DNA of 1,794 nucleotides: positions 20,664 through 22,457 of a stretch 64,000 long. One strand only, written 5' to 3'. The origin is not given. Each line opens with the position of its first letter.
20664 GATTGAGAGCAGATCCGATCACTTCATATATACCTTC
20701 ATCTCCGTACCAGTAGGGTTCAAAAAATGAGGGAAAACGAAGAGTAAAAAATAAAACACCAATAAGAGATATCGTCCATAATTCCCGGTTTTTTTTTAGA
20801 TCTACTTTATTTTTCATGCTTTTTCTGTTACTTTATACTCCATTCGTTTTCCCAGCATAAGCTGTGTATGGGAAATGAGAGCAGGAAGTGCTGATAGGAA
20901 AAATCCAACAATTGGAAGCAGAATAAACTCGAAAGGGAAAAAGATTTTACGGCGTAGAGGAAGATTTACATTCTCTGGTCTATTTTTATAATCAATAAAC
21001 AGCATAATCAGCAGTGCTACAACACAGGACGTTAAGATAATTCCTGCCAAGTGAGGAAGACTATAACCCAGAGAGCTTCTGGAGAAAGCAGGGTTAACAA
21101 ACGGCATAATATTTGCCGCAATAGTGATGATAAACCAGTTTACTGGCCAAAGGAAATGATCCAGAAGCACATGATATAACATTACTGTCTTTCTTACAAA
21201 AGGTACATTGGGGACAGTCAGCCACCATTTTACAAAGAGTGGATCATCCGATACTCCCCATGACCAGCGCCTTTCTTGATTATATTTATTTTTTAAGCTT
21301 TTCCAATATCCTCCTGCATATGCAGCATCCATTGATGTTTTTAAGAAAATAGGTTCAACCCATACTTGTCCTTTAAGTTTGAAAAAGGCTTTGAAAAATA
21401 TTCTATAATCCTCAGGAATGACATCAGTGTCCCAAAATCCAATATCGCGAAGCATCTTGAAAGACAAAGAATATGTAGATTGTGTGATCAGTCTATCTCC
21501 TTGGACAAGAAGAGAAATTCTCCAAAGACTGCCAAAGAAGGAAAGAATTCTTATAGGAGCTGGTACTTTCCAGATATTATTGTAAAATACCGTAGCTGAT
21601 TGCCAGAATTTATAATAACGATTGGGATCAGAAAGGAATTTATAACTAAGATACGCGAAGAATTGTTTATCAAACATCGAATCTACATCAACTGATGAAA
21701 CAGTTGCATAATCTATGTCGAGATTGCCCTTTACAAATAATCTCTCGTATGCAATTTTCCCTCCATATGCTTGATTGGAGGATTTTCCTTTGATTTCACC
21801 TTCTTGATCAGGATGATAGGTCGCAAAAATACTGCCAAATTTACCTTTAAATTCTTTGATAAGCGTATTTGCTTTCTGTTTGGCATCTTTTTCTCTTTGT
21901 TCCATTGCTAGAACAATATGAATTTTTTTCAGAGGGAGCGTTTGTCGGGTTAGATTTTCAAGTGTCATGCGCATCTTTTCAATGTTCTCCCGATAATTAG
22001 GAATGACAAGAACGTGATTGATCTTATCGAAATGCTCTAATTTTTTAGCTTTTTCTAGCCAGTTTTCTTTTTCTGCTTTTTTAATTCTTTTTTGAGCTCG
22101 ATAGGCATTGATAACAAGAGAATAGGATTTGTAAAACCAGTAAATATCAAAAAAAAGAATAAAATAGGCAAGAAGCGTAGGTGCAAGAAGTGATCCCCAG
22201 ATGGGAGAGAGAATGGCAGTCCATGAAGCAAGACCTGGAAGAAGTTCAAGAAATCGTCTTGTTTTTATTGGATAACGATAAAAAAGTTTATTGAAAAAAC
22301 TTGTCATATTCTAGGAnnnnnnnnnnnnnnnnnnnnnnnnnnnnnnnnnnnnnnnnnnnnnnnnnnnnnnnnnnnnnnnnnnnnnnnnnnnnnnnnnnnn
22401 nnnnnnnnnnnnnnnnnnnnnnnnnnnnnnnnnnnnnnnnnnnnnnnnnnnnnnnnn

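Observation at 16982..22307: Membrane glycan-assembly cluster: UbiA polyprenyl-P-sugar synthase, WecA, mini membrane protein, GT-C (ArnT/PMT-like), processive GT2 (QxxRW)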

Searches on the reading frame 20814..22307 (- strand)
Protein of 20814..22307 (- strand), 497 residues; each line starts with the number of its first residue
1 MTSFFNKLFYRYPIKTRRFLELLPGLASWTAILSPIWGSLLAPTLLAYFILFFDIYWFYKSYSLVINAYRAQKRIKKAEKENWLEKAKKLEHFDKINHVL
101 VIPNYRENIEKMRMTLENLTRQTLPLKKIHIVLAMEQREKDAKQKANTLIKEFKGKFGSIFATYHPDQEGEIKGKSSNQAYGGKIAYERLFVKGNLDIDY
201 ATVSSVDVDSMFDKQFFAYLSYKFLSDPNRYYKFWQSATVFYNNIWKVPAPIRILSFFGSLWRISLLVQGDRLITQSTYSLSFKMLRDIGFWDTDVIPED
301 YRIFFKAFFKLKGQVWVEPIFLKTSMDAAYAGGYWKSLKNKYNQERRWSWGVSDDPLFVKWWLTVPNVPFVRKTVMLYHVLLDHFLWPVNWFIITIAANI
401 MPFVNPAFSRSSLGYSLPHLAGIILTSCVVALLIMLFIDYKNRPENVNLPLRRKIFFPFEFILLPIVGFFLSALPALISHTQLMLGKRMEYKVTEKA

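Call 3: search_protein_families(library=pfam, proteins=[window:20814-22307:-], max_evalue=0.01)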
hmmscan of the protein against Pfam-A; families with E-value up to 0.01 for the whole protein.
window:20814-22307:- (497 aa): 1 family
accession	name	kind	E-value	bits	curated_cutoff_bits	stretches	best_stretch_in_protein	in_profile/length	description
PF02875.26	Mur_ligase_C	-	0.0016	19.7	28.4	1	91-168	4-79/127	Mur ligase, glutamate ligase domain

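Call 4: search_protein_families(library=ncbifam, proteins=[window:20814-22307:-], max_evalue=0.01)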
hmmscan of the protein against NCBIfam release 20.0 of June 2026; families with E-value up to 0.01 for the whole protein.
window:20814-22307:- (497 aa): 1 family
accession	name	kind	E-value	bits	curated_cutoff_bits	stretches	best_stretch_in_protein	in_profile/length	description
TIGR03937.1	PgaC_IcaA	equivalog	0.00021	20.4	422.3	1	284-478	210-391/407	poly-beta-1,6-N-acetyl-D-glucosamine synthase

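Call 14: search_solved_structures(query=window:20814-22307:-, max_evalue=1, show_alignments=2)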
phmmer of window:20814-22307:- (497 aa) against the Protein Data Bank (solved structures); distinct sequences matched with E-value up to 1: 0.

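Call 26: find_homologous_proteins(query=window:20814-22307:-)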
Query window:20814-22307:- (497 aa): 3542 proteins with E <= 0.001 among 8000 candidates; the best 120 are listed.
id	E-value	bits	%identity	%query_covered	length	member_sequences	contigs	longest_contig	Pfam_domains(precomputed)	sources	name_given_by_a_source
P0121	0.0e+0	1137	100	100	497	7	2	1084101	-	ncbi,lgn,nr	ncbi:MAG: hypothetical protein KatS3mg089_0194 [Patescibacteria group bacterium]|nr:MAG: hypothetica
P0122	1.7e-292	989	84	100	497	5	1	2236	-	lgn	-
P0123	2.4e-289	979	83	100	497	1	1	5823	-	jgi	jgi:cellulose synthase/poly-beta-1,6-N-acetylglucosamine synthase-like glycosyltransferase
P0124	5.3e-283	958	82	100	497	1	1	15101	-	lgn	-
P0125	6.3e-282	954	80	100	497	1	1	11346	-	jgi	jgi:hypothetical protein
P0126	7.1e-281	951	81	100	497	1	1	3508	-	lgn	-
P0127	3.1e-279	945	80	100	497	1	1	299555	-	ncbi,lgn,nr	ncbi:MAG: glycosyltransferase family 2 protein [Candidatus Levybacteria bacterium]|nr:glycosyltransf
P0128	3.7e-279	945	80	100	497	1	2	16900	-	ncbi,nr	ncbi:MAG TPA: glycosyltransferase family 2 protein [Patescibacteria group bacterium]|nr:glycosyltran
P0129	5.1e-279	945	80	100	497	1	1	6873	-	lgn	-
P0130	2.7e-276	936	80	100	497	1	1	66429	-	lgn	-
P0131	1.1e-274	930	79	100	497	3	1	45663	-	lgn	-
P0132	4.1e-274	928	79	100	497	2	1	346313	-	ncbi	-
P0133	4.4e-274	928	79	100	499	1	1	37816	-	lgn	-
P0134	2.1e-272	923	79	100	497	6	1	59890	-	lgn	-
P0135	3.3e-272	922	79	100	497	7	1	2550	-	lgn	-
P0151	3.9e-263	892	74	100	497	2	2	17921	PF13632.13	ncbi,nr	ncbi:MAG: glycosyltransferase family 2 protein [Candidatus Levybacteria bacterium]|nr:glycosyltransf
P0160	2.3e-253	860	73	100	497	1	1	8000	PF13632.13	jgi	jgi:cellulose synthase/poly-beta-1,6-N-acetylglucosamine synthase-like glycosyltransferase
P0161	7.1e-253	858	73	100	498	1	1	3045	PF13632.13,PF13641.13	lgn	-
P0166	1.1e-250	851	71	100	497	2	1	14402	PF13632.13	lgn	-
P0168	1.5e-250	851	71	100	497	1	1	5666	PF13632.13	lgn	-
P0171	3.7e-250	849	72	100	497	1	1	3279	PF13632.13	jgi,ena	-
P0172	5.0e-250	849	71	100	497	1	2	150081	PF13632.13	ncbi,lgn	-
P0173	7.2e-250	848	71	100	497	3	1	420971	PF13632.13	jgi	jgi:cellulose synthase/poly-beta-1,6-N-acetylglucosamine synthase-like glycosyltransferase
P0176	9.7e-250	848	70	100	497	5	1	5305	PF13632.13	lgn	-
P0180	3.3e-249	846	70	100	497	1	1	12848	PF13632.13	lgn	-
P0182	1.4e-248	844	71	100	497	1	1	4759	PF13632.13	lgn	-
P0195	8.3e-247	838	70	100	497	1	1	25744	PF13632.13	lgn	-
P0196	1.1e-246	838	71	100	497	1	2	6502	PF13632.13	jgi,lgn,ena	-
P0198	1.4e-246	837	71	100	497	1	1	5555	PF13632.13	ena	-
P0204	3.6e-246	836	71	100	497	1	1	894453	PF13632.13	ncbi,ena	-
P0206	3.9e-246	836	71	100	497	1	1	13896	PF13632.13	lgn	-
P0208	4.7e-246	836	71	100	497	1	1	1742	PF13632.13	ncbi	-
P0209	5.8e-246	835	70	100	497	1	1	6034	PF13632.13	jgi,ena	-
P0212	1.1e-245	835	72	100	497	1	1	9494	PF13632.13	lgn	-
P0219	2.6e-245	833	70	100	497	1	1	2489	PF13632.13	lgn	-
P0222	5.7e-245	832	70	100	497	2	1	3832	PF13632.13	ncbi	-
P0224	7.8e-245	832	71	100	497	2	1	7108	PF13632.13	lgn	-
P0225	9.3e-245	831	70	100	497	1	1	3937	PF13632.13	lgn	-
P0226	1.2e-244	831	70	100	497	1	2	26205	PF13632.13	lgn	-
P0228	1.5e-244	831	70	100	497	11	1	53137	PF13632.13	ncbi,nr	ncbi:MAG: hypothetical protein A2171_01320 [Candidatus Levybacteria bacterium RBG_13_35_9]|nr:MAG: h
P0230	2.1e-244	830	70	100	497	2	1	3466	PF13632.13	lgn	-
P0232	2.7e-244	830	70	100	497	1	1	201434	PF13632.13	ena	-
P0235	3.4e-244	830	70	100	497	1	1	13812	PF13632.13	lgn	-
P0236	4.6e-244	829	70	100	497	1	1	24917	PF13632.13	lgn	-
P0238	5.5e-244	829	70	100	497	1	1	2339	PF13632.13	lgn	-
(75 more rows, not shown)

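Call 37: search_protein_representatives(protein=window:20814-22307:-)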
Query: 497 residues. Proteins with E-value up to 0.001 (for the whole library): 1859; up to 1e-10: 1140; up to 1e-30: 339. The best 150 are listed.
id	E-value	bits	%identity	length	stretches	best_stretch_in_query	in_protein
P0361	5.0e-193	659.1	58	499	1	4-496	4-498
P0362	3.5e-132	458.4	43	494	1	6-496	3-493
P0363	1.4e-131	456.4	44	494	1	7-496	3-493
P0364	1.6e-123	429.9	43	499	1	7-496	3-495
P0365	5.4e-118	411.6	40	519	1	11-496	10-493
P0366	1.7e-116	406.6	43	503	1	11-496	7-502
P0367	1.3e-113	397.2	39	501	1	2-496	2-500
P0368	1.0e-111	390.9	42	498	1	18-496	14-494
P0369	1.2e-110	387.4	40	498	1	11-496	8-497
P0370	7.7e-110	384.7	40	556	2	69-496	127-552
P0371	2.9e-104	366.3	39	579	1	17-497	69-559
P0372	3.4e-102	359.5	38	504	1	11-496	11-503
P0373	1.1e-101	357.8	37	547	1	17-496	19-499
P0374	1.5e-97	344.2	37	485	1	23-496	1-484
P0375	1.8e-95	337.4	38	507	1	15-496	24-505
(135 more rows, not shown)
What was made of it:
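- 20814..22307 (-): Membrane-integrated GT2 synthase-like enzyme (cellulose/hyaluronan-synthase-like fold), 497 aa. It is the predicted maker, and possibly exporter, of a glycan backbone. Small family: 1,859 of 1.84 billion representatives (call 37).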

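Call 42: search_protein_families(library=pfam, alignment_id=A2, max_evalue=0.01)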
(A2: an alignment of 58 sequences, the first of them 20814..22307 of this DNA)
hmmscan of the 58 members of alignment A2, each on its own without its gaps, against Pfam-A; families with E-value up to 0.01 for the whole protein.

A. member 1, window:20814-22307:- (497 aa): 1 family
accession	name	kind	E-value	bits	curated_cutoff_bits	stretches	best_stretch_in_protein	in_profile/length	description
PF02875.26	Mur_ligase_C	-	0.0016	19.7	28.4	1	91-168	4-79/127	Mur ligase, glutamate ligase domain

B. families by the number of members that match (of 58 scanned): 6 families
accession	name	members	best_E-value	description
PF13632.12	Glyco_trans_2_3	37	1.6e-10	Glycosyl transferase family group 2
PF13641.12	Glyco_tranf_2_3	11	4.3e-07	Glycosyltransferase like family 2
PF00535.33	Glycos_transf_2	10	0.00021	Glycosyl transferase family 2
PF03142.21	Chitin_synth_2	3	0.0004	Chitin synthase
PF02875.26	Mur_ligase_C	1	0.0016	Mur ligase, glutamate ligase domain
PF05805.17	L6_membrane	1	0.0049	L6 membrane protein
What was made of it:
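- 20814..22307 (-): 37 of 58 members hit PF13632 (call 42).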

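Call 47: predict_structure(alignment_id=A2)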
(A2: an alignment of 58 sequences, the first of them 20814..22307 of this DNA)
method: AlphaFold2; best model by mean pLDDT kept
length: 497 residues; sequences in the alignment: 58
mean_pLDDT: 93.9   pTM: 0.91
mean pLDDT of the five models: 93.9, 93.8, 93.6, 93.0, 91.7
residues with pLDDT >= 90: 432; 70-90: 62; 50-70: 3; < 50: 0
segments of 3 or more residues with pLDDT < 50: none
pLDDT, mean of each block of 10 residues (from residue 1): 82 93 96 97 97 96 97 97 98 98 93 97 98 95 97 98 93 88 98 97 96 98 98 96 92 94 94 92 97 84 95 96 94 91 92 94 95 95 95 95 95 96 94 93 81 89 94 96 89 72
secondary structure, 60 per line:
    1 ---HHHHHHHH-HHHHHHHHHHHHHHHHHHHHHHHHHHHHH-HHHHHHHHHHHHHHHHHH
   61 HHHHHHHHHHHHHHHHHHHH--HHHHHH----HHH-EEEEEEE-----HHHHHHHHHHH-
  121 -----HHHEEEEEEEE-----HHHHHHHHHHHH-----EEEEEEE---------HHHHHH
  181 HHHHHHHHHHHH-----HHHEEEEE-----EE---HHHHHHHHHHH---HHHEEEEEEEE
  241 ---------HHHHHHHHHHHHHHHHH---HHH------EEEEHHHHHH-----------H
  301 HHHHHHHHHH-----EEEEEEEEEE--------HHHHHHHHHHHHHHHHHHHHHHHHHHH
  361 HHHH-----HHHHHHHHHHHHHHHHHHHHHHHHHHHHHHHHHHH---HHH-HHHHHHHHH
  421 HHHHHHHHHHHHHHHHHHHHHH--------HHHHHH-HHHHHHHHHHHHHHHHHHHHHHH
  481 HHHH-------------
elements in order: H4-11 H13-41 H43-80 H83-88 E97-103 H109-119 E129-136 H142-153 E159-165 H175-192 E201-205 H216-226 E233-240 H250-266 E279-282 H283-288 H300-310 E316-325 H334-364 H370-404 H412-442 H451-456 H458-484
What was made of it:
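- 20814..22307 (-): AlphaFold2 model with pLDDT 93.9 (call 47).
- On Processive membrane-integrated GT2 synthases: The model has pLDDT 93.9 (call 47).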

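Call 51: fold_search(model_id=the predicted structure, library=pdb)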
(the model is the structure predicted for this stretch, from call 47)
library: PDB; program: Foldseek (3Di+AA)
matches with E <= 10: 647; with E <= 0.001: 134
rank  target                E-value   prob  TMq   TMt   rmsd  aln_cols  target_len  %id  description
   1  4p00_A                3.1e-09  1.00  0.48  0.34  17.8       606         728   14  Bacterial Cellulose Synthase in complex with cyclic-di-GMP and UDP (released 2014-04-09)
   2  9b8v_E                3.7e-09  1.00  0.54  0.34  13.4       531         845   14  AlphaFold2 informed cryo-EM model of the E. coli cellulose synthase BcsAG3B6 complex (released 2025-02-19)
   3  7sp7_A                7.0e-09  1.00  0.46  0.46  15.4       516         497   12  Chlorella virus hyaluronan synthase inhibited by UDP (released 2022-04-06)
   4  9yq2_A                3.0e-08  1.00  0.46  0.47  15.1       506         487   10  Chlorella virus hyaluronan synthase bound to DDM (released 2025-12-10)
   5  5ej1_A                3.1e-08  1.00  0.48  0.35  16.6       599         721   14  Pre-translocation state of bacterial cellulose synthase (released 2016-03-30)
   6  7sp8_A                5.4e-08  1.00  0.45  0.45  17.0       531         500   11  Chlorella virus Hyaluronan Synthase bound to UDP-GlcNAc (released 2022-04-06)
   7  6yv7_B                5.7e-08  1.00  0.41  0.57  11.1       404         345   12  Mannosyltransferase PcManGT from Pyrobaculum calidifontis (released 2020-07-22)
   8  8smp_A                5.7e-08  1.00  0.48  0.46  13.3       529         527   12  Xenopus laevis hyaluronan synthase 1, UDP-bound, gating loop inserted state (released 2024-05-01)
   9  9yq5_A                7.1e-08  1.00  0.44  0.44  17.1       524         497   10  Chlorella virus hyaluronan synthase bound to an inserted UDP-GlcA (released 2025-12-10)
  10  8smn_A                9.4e-08  1.00  0.45  0.43  15.0       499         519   11  Xenopus laevis hyaluronan synthase 1, nascent HA polymer bound state (released 2024-05-01)
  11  8sne_A                9.8e-08  1.00  0.45  0.46  15.3       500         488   10  Chlorella virus Hyaluronan Synthase bound to GlcA extended GlcNAc primer and UDP (released 2024-05-01)
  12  7sp9_A                1.0e-07  1.00  0.46  0.46  15.4       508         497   10  Chlorella virus Hyaluronan Synthase in the GlcNAc-primed channel-closed state (released 2022-04-06)
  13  9yq4_A                1.4e-07  1.00  0.57  0.57   6.6       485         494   12  Chlorella virus hyaluronan synthase bound to a proofreading UDP-GlcA (released 2025-12-10)
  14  8smm_A                2.0e-07  1.00  0.48  0.47  15.7       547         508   11  Xenopus laevis hyaluronan synthase 1 (released 2024-05-01)
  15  8snc_A                2.2e-07  1.00  0.47  0.47  14.1       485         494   12  Chlorella virus Hyaluronan Synthase bound to GlcA extended GlcNAc primer (released 2024-05-01)
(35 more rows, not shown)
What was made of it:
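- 20814..22307 (-): Foldseek top hits BcsA 4p00 (E=3e-9), Chlorella virus and Xenopus hyaluronan synthases, and PcManGT (call 51).
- On Processive membrane-integrated GT2 synthases: Foldseek top hits are BcsA, Chlorella virus HAS, Xenopus HAS and PcManGT, with E from 3e-9 to 1e-7 and TM-scores of 0.45-0.57 (call 51).
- Closest known: Membrane-integrated processive GT2 synthases. Same: These enzymes are the best fold matches (call 51).
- Checked: Instead, 37 of 58 family members hit PF13632 (call 42), and the predicted fold matches BcsA and the hyaluronan synthases (call 51).
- BcsA/hyaluronan-synthase-like fold at pLDDT 93.9 (calls 47, 51).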

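Call 60: find_encoding_contigs(protein=P0362, flank=8000, max_places=2)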
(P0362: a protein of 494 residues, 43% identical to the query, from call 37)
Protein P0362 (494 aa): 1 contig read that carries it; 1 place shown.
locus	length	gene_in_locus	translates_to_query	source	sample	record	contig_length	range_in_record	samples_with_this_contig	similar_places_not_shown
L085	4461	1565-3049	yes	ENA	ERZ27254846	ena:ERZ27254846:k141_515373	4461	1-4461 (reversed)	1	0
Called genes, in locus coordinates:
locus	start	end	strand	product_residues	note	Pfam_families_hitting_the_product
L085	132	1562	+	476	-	PF00133:tRNA-synt_1, PF09334:tRNA-synt_1g, PF00133:tRNA-synt_1, PF01406:tRNA-synt_1e (weak)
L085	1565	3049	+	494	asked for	PF13632:Glyco_trans_2_3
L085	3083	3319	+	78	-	PF24113:DUF7387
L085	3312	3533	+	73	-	PF07927:HicA_toxin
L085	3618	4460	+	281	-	?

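Call 61: find_encoding_contigs(protein=P0372, flank=8000, max_places=2)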
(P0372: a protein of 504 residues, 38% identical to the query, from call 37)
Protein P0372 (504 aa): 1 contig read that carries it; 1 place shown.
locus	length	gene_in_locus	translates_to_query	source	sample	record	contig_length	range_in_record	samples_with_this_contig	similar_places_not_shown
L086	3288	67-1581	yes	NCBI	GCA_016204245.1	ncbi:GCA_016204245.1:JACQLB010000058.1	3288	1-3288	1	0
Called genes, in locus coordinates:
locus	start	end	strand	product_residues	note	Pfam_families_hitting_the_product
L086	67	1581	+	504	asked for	PF13632:Glyco_trans_2_3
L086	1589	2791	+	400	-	PF13231:PMT_2 (weak)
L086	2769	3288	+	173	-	?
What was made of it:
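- Distant GT2 relatives pair with a GT-C or with MetRS without visible UbiA, although those contigs are short (calls 60, 61). A distant GT2 relative pairs with a PMT_2 GT-C with no UbiA seen on a short contig (call 61).
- Tried and rejected: Look-ups of distant GT2 relatives hit only contigs of 3-4.5 kb (calls 60, 61).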

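Call 64: find_related_loci(query=A6, collection=metagenome_contigs, flank=10000)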
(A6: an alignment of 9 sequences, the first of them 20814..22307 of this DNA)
Query A6 (497 aa) in metagenome_contigs; peptide patterns used: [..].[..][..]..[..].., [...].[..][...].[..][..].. (x = any residue, [..] = any of these).
600 stretches matched a pattern (row limit reached: there are more); 571 encode a relative of the query (tblastn E <= 1e-3); the best 80 are kept; 80 distinct loci.
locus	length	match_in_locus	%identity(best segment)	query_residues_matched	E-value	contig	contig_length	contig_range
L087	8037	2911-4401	77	1-497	0e+0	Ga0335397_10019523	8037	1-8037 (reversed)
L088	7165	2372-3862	73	1-497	0e+0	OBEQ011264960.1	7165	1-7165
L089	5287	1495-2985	72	1-497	0e+0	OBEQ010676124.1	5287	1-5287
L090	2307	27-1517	72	1-497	0e+0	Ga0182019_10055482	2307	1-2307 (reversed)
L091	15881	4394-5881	71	1-496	0e+0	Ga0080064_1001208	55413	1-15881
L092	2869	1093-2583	70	1-497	0e+0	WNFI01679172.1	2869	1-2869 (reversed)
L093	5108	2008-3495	69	1-496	0e+0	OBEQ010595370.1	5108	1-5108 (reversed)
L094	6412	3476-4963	70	1-496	0e+0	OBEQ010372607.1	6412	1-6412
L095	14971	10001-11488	69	1-496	0e+0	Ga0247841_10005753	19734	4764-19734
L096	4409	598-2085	69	1-496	0e+0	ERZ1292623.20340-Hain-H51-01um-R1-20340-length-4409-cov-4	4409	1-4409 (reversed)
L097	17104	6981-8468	69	1-496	0e+0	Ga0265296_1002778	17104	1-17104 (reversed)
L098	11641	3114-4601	68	1-496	0e+0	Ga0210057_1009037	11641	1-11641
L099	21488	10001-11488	68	1-496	0e+0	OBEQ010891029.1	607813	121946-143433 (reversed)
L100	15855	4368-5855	68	1-496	0e+0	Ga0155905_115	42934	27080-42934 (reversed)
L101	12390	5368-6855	69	1-496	0e+0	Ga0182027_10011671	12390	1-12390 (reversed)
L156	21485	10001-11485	60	1-496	0e+0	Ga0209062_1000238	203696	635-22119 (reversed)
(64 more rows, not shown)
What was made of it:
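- Tried and rejected: The second scan again returned mostly close relatives (call 64).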
